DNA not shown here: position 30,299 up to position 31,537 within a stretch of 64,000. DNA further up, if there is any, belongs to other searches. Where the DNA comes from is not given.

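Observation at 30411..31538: Two direct copies of a 35-nt element carrying a perfect 10-bp palindrome (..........) bracket a hypothetical gene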

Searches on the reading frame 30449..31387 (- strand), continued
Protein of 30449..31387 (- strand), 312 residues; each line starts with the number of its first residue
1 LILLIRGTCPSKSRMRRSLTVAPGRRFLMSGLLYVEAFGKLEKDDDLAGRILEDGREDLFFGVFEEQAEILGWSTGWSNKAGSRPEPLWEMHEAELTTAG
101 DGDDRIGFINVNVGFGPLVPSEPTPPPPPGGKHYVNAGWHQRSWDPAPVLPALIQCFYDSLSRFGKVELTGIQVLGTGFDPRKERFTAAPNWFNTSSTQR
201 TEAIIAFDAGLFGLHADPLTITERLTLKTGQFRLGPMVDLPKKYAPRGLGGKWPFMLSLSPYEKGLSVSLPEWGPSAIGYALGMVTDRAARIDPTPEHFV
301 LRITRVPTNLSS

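Call 50: search_protein_families(library=pfam, proteins=[L002:1182-1568:+, L003:3809-4393:+, L016:5889-6830:+, L065:6066-7019:-, L029:9114-10718:-, L025:7098-7991:-, L042:3156-4001:+, L042:4099-4680:+, L002:694-951:-, L074:2549-3340:+], max_evalue=0.01)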
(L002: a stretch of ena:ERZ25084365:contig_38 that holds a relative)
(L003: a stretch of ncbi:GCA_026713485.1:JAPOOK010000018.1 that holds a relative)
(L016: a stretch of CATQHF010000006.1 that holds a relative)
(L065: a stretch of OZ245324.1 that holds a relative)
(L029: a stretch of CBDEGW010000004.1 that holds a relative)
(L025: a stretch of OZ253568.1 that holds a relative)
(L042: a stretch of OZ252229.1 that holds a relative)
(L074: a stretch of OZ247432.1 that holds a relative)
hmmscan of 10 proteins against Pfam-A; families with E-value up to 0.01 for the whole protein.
L002:1182-1568:+ (128 aa): 0 families

L003:3809-4393:+ (194 aa): 0 families

L016:5889-6830:+ (313 aa): 0 families

L065:6066-7019:- (317 aa): 3 families
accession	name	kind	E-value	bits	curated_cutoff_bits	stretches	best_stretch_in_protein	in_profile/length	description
PF00589.27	Phage_integrase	-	1.9e-15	57.5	27.1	1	165-307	26-168/172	Phage integrase family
PF02899.23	Phage_int_SAM_1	-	1.6e-07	31.9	22.3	1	28-91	11-74/83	Phage integrase, N-terminal SAM-like domain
PF13495.12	Phage_int_SAM_4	-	0.0076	17.1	27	0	32-89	15-71/85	Phage integrase, N-terminal SAM-like domain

L029:9114-10718:- (534 aa): 4 families
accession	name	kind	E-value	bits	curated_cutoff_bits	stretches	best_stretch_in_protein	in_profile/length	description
PF00239.26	Resolvase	-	4.2e-24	85.7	23.3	1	15-156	1-144/145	Resolvase, N terminal domain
PF07508.19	Recombinase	-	5.5e-16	59.1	21.1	1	180-285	3-102/102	Recombinase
PF13408.12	Zn_ribbon_recom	-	4.4e-08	33.8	25.3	1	298-372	1-58/58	Recombinase zinc beta ribbon domain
PF10473.14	CENP-F_leu_zip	-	0.0034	17.9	34.5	1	392-473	18-93/140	Leucine-rich repeats of kinetochore protein Cenp-F/LEK1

L025:7098-7991:- (297 aa): 0 families

L042:3156-4001:+ (281 aa): 1 family
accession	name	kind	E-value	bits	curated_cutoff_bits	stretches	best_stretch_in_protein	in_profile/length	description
PF18928.5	DUF5677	-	2.5e-08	34.6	27.1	1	41-199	3-157/166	Family of unknown function (DUF5677)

L042:4099-4680:+ (193 aa): 0 families

L002:694-951:- (85 aa): 0 families

L074:2549-3340:+ (263 aa): 2 families
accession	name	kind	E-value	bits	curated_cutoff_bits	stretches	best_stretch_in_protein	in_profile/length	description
PF12974.12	Phosphonate-bd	-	2.8e-40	138.7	27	1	25-244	26-236/242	ABC transporter, phosphonate, periplasmic substrate-binding protein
PF09084.16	NMT1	-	9.4e-05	22.8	20.5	1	23-139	16-126/216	NMT1/THI5 like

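Call 51: search_protein_families(library=phrogs, proteins=[window:30449-31303:-, L002:1182-1568:+, L003:3809-4393:+, L016:5889-6830:+], max_evalue=0.01)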
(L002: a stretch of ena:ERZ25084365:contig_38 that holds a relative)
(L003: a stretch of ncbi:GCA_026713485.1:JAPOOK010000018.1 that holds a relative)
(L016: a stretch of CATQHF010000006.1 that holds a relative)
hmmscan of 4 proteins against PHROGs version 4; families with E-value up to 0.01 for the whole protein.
window:30449-31303:- (284 aa): 0 families

L002:1182-1568:+ (128 aa): 0 families

L003:3809-4393:+ (194 aa): 0 families

L016:5889-6830:+ (313 aa): 0 families

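Call 52: search_protein_families(library=padloc, proteins=[window:30449-31303:-, L002:1182-1568:+, L003:3809-4393:+, L016:5889-6830:+], max_evalue=0.01)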
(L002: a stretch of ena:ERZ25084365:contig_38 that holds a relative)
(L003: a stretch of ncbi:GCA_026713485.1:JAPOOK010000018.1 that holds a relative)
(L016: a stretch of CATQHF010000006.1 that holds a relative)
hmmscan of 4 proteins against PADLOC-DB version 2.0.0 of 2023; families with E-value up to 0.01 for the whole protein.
window:30449-31303:- (284 aa): 0 families

L002:1182-1568:+ (128 aa): 0 families

L003:3809-4393:+ (194 aa): 0 families

L016:5889-6830:+ (313 aa): 0 families

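Call 61: find_homologous_proteins(query=L019:3879-4994:+, max_evalue=1e-30)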
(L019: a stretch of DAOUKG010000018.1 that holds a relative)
Query L019:3879-4994:+ (371 aa): 2444 proteins with E <= 1e-30 among 4995 candidates; the best 120 are listed.
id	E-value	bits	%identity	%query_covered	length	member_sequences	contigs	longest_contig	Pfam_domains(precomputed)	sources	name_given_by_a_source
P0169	1.6e-232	790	90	100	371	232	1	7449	PF00682.26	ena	-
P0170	1.1e-208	711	81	100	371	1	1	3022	PF00682.26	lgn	-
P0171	3.3e-206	703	79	99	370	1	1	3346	PF00682.26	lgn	-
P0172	1.5e-205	701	79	99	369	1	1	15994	PF00682.26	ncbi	-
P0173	1.8e-204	697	80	100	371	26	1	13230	PF00682.26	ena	-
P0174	3.4e-204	696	80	100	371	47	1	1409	PF00682.26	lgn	-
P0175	1.6e-203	694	79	100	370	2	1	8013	PF00682.26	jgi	-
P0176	4.1e-200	683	77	100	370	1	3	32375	PF00682.26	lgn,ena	-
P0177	4.9e-187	640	72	100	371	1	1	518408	PF00682.26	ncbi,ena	-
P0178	2.5e-184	631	72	98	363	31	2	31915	PF00682.26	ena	-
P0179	1.7e-183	628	89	81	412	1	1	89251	PF00682.26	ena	-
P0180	5.8e-182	623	70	100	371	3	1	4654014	PF00682.26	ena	-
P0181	8.0e-182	623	70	100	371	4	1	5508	PF00682.26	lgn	-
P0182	8.9e-180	616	69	100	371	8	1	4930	PF00682.26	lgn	-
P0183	1.1e-177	609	75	64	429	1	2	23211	PF00682.26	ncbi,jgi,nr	ncbi:MAG: citramalate synthase [SAR202 cluster bacterium]|nr:citramalate synthase [SAR202 cluster ba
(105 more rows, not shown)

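Call 62: find_encoding_contigs(protein=P0169, flank=4000, max_places=2)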
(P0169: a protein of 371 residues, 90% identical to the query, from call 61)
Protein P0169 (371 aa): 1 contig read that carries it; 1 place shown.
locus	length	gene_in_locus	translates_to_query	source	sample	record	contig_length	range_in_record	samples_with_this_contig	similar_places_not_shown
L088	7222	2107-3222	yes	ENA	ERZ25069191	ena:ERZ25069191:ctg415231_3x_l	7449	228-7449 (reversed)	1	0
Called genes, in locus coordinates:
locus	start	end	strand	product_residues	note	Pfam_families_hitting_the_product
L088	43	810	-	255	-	PF13676:TIR_2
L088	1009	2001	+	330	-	-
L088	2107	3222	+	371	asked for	PF00682:HMGL-like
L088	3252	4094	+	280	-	-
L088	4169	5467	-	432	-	PF05977:MFS_3, PF07690:MFS_1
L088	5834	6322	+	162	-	PF10502:Peptidase_S26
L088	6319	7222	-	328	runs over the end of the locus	PF00490:ALAD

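Call 63: find_encoding_contigs(protein=P0173, flank=4000, max_places=2)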
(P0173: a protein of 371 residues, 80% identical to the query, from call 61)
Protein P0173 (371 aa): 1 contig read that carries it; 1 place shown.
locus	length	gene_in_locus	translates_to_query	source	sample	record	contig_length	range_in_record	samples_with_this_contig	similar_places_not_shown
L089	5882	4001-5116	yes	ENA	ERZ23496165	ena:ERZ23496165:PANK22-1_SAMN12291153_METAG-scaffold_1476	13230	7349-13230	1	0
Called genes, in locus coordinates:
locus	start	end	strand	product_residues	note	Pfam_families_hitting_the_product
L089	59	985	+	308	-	PF00676:E1_dh, PF02775:TPP_enzyme_C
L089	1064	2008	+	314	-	PF02779:Transket_pyr, PF02780:Transketolase_C, PF17147:PFOR_II (weak)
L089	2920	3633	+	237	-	PF00198:2-oxoacid_dh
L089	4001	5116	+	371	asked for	PF00682:HMGL-like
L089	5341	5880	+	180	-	?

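Call 70: find_related_loci(query=A1, collection=viral_contigs, flank=5000)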
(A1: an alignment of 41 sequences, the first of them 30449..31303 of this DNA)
Query A1 (284 aa) in viral_contigs; peptide patterns used: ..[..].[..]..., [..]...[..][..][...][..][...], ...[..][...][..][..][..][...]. (x = any residue, [..] = any of these).
94 stretches matched a pattern, but none encodes a relative of the query by tblastn (E <= 1e-3).

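Call 72: search_protein_families(library=pfam, proteins=[L055:3631-4854:+, L052:3953-4924:+, L086:4147-4845:+, L017:2815-4995:+, L018:3905-4840:+, L081:3858-4832:+, L043:5816-6211:+, L016:6842-7837:+], max_evalue=0.001)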
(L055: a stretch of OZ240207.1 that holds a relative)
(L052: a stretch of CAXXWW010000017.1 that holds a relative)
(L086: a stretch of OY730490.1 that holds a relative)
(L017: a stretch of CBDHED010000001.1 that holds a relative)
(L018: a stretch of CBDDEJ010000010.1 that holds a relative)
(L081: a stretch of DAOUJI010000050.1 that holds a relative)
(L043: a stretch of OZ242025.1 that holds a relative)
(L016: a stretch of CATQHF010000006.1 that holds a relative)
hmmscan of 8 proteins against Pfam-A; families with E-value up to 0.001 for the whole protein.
L055:3631-4854:+ (407 aa): 1 family
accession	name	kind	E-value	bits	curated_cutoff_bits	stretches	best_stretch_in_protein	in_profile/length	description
PF00296.26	Bac_luciferase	-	7.6e-52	177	27.9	1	112-383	6-248/314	Luciferase-like monooxygenase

L052:3953-4924:+ (323 aa): 0 families

L086:4147-4845:+ (232 aa): 0 families

L017:2815-4995:+ (726 aa): 4 families
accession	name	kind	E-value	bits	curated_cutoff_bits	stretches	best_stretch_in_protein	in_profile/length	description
PF12698.13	ABC2_membrane_3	-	1.2e-39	136.9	31.6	1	332-700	11-346/347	ABC-2 family transporter protein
PF00005.33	ABC_tran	-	6.7e-27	95.2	25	1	27-166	2-136/137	ABC transporter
PF13304.12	AAA_21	-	1.8e-12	48.4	27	1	136-197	235-299/304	AAA domain, putative AbiEii toxin, Type IV TA system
PF13401.12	AAA_22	-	0.0006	20.6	27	0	38-164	7-92/130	AAA domain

L018:3905-4840:+ (311 aa): 4 families
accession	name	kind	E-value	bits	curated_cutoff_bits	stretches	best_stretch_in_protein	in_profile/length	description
PF00665.32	rve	-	1.1e-23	83.8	32.6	1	120-213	2-100/102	Integrase core domain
PF13276.12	HTH_21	-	5e-16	59.1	28.1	1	44-98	3-59/60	HTH-like domain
PF13683.12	rve_3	-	1.3e-15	57.4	26.5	1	204-269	2-67/67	Integrase core domain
PF13333.12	rve_2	-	6.2e-06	26.7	22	1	224-271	3-50/56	Integrase core domain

L081:3858-4832:+ (324 aa): 1 family
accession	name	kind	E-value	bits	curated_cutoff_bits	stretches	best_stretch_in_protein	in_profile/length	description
PF00296.26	Bac_luciferase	-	1.2e-49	169.9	27.9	1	41-299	18-247/314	Luciferase-like monooxygenase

L043:5816-6211:+ (131 aa): 3 families
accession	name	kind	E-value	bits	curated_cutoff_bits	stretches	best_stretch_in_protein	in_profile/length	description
PF07883.17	Cupin_2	-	2.5e-11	43.5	27.2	1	43-112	3-68/70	Cupin domain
PF12973.13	Cupin_7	-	7.3e-06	26.2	27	1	33-104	28-92/105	ChrR Cupin-like domain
PF00190.28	Cupin_1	-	0.00017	21.6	22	1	45-116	41-116/151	Cupin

L016:6842-7837:+ (331 aa): 0 families
